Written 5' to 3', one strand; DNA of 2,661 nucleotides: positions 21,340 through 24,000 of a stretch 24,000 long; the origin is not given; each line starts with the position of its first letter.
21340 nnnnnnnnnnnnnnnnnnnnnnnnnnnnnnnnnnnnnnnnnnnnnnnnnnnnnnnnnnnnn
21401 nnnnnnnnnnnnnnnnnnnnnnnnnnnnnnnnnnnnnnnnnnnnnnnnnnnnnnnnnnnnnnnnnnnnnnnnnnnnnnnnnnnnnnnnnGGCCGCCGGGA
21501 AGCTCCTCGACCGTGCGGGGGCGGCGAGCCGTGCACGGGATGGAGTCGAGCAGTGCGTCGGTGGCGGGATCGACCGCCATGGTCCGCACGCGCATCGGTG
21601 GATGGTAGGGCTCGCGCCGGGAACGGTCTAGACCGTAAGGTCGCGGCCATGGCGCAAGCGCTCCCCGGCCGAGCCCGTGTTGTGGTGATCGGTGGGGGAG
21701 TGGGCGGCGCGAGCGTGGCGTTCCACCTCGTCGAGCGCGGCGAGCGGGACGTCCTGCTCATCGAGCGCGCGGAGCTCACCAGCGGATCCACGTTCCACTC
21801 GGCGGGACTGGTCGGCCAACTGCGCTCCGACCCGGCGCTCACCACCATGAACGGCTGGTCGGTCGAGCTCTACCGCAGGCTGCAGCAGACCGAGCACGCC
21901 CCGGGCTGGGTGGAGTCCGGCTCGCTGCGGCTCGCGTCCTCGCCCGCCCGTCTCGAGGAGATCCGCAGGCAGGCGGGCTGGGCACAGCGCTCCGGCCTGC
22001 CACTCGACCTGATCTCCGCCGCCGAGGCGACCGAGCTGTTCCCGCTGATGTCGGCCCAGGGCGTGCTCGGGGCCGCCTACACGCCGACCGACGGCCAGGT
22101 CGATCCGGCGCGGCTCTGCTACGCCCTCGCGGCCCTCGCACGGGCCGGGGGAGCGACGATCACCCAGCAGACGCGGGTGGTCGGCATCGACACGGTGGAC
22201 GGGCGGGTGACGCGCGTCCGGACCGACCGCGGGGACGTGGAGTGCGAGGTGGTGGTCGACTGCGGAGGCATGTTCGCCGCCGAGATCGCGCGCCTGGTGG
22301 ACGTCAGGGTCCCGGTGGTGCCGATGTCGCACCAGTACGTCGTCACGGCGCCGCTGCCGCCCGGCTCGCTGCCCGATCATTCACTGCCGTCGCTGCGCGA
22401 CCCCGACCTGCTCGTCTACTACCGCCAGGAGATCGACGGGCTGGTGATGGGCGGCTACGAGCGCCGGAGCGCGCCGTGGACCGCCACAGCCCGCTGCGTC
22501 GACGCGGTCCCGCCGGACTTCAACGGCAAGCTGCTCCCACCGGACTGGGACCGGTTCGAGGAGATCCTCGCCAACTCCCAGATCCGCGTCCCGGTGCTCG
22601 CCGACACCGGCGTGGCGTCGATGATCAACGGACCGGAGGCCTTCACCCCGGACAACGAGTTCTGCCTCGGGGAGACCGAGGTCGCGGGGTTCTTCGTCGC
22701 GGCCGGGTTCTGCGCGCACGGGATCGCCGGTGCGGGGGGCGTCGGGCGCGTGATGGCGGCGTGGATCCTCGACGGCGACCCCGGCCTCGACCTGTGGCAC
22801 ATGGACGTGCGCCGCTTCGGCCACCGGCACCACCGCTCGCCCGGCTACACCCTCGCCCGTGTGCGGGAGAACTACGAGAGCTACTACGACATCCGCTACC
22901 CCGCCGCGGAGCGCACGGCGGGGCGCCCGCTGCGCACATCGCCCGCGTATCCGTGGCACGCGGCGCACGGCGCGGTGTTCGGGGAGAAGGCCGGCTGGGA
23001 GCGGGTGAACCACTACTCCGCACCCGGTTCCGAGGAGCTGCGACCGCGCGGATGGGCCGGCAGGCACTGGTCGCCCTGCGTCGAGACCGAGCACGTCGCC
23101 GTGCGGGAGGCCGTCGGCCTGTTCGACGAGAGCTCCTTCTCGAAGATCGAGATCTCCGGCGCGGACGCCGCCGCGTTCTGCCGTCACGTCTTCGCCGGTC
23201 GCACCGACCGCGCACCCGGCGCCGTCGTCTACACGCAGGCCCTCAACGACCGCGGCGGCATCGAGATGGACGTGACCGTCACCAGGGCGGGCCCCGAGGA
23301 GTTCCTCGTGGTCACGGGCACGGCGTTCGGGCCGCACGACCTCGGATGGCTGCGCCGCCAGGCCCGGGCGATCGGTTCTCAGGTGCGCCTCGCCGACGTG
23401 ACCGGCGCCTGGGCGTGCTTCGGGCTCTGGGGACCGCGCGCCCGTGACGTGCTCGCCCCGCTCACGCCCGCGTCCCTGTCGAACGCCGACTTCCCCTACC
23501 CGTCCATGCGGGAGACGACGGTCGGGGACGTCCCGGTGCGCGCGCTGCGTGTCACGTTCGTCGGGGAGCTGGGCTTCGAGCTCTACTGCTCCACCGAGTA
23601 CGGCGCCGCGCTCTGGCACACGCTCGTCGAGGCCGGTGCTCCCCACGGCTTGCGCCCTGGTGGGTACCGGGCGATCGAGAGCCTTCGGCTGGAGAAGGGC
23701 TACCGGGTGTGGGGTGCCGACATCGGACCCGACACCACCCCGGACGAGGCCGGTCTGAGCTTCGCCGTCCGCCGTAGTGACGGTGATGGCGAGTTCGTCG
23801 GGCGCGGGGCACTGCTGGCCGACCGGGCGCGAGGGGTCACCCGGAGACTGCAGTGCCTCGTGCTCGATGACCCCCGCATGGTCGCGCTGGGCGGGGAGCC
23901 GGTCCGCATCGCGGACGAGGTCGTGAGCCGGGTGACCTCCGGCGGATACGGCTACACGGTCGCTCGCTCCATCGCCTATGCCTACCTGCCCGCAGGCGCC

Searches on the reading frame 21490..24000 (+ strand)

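Call 15: search_protein_families(library=pfam, proteins=[window:21490-24000:+], max_evalue=0.001)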
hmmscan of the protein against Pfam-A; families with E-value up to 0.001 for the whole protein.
window:21490-24000:+ (837 aa): 9 families
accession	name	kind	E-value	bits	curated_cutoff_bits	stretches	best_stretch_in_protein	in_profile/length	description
PF01571.26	GCV_T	-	1.5e-77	260.7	25.6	1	487-758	2-254/255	Aminomethyltransferase folate-binding domain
PF01266.30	DAO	-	2.6e-68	231.6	27.9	1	63-425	1-353/353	FAD dependent oxidoreductase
PF16350.10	FAO_M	-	2.1e-18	66.7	27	1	428-484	1-56/56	FAD dependent oxidoreductase central domain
PF08669.17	GCV_T_C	-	6.2e-12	45.7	25.9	1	785-836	1-52/80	Glycine cleavage T-protein C-terminal barrel domain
PF00890.30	FAD_binding_2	-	3.2e-06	27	20.4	1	64-243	2-178/414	FAD binding domain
PF12831.13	FAD_oxidored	-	4.4e-06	26.7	27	1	64-260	2-145/416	FAD dependent oxidoreductase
PF13450.12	NAD_binding_8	-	8.8e-05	23.1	21.9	1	66-102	1-36/68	NAD(P)-binding Rossmann-like domain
PF04820.20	Trp_halogenase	-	0.00026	20.4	21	0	203-267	154-219/458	Tryptophan halogenase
PF07992.20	Pyr_redox_2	-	0.00027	20.9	26.1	0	63-106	2-45/291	Pyridine nucleotide-disulphide oxidoreductase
